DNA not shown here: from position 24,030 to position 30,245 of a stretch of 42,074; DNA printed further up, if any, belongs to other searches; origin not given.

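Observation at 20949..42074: Conserved-looking operon of surface, TM-anchored and cytoplasmic partner proteins around the giant ATPase fusion: a candidate new cell-surface apparatus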

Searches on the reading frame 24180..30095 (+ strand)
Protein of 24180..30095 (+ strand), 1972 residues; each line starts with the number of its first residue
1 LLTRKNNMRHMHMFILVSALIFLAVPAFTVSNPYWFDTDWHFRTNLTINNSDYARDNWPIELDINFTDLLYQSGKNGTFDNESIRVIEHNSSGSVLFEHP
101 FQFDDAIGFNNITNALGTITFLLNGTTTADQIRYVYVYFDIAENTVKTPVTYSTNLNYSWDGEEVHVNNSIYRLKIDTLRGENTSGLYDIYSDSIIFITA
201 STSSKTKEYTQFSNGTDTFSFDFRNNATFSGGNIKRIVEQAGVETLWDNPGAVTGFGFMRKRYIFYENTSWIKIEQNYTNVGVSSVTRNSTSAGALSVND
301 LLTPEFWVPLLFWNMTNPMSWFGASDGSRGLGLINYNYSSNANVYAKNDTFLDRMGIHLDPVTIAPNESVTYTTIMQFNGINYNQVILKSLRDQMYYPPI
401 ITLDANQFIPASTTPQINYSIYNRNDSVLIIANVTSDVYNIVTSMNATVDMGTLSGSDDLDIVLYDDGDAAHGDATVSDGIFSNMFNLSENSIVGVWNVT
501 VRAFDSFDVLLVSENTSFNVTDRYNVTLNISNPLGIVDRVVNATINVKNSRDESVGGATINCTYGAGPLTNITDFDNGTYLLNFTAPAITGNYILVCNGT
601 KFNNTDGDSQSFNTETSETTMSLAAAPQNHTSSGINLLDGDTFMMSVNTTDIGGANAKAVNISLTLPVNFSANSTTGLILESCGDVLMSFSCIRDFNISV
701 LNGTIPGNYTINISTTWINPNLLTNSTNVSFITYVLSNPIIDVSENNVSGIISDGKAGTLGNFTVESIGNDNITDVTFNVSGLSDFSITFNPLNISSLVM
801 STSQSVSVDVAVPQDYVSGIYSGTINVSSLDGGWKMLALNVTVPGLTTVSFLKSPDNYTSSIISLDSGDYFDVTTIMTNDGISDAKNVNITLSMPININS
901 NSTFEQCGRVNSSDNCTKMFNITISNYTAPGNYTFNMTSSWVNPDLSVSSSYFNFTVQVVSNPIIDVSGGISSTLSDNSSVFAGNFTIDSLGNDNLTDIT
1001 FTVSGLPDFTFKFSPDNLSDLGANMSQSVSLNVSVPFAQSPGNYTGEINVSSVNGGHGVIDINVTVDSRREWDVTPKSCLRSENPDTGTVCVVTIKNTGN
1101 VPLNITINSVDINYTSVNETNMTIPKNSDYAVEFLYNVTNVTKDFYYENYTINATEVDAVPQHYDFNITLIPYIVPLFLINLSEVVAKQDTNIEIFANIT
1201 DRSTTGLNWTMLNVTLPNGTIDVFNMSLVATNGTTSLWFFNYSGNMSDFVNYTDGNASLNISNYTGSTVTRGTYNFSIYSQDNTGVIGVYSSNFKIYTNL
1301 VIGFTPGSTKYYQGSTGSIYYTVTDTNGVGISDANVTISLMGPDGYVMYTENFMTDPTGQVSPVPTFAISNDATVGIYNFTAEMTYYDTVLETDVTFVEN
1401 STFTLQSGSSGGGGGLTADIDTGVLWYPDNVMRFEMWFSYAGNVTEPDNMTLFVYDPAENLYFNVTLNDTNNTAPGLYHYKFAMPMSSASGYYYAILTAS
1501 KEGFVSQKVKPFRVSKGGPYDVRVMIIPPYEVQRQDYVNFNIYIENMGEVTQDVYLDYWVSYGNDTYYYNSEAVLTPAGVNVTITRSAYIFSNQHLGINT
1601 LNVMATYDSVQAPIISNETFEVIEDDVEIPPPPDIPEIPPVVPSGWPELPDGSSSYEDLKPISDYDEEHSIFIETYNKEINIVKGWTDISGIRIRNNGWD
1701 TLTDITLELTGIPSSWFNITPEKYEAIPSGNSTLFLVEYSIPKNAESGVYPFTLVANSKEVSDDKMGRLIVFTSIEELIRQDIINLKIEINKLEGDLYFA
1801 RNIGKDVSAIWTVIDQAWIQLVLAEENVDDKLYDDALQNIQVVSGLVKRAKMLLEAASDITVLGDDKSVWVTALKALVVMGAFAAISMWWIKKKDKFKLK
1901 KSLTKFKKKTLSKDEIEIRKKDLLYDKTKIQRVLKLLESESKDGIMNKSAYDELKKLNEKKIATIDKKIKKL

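Call 6: search_protein_families(library=pfam, proteins=[window:24180-30095:+], max_evalue=0.01)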
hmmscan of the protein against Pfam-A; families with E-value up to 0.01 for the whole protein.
window:24180-30095:+ (1972 aa): 5 families
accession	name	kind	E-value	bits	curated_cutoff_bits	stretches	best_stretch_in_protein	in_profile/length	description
PF10633.15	NPCBM_assoc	-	5.5e-24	84.6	24.4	3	1694-1757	13-76/78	NPCBM-associated, NEW3 domain of alpha-galactosidase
PF01835.25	MG2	-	2.2e-10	41.2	32.8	0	1314-1383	14-81/96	MG2 domain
PF22680.2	Glyco_hydro_123_N_2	-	2.1e-07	31.3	27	0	1015-1051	105-141/142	Glycoside hydrolase 123 N-terminal domain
PF15418.12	DUF4625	-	2.5e-05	25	27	0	1235-1296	73-130/131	Domain of unknown function (DUF4625)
PF13620.12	CarboxypepD_reg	-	0.00065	20.4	32.3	0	1322-1405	5-77/82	Carboxypeptidase regulatory-like domain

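Call 38: search_protein_families(library=ncbifam, proteins=[window:24180-30095:+], max_evalue=0.01)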
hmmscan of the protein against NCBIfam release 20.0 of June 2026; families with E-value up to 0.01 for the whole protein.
window:24180-30095:+ (1972 aa): 1 family
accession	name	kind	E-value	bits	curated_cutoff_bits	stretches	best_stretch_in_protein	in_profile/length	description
NF041940.1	choice_anch_X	domain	0.00032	20.3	25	1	464-503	3-37/37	choice-of-anchor X domain-containing protein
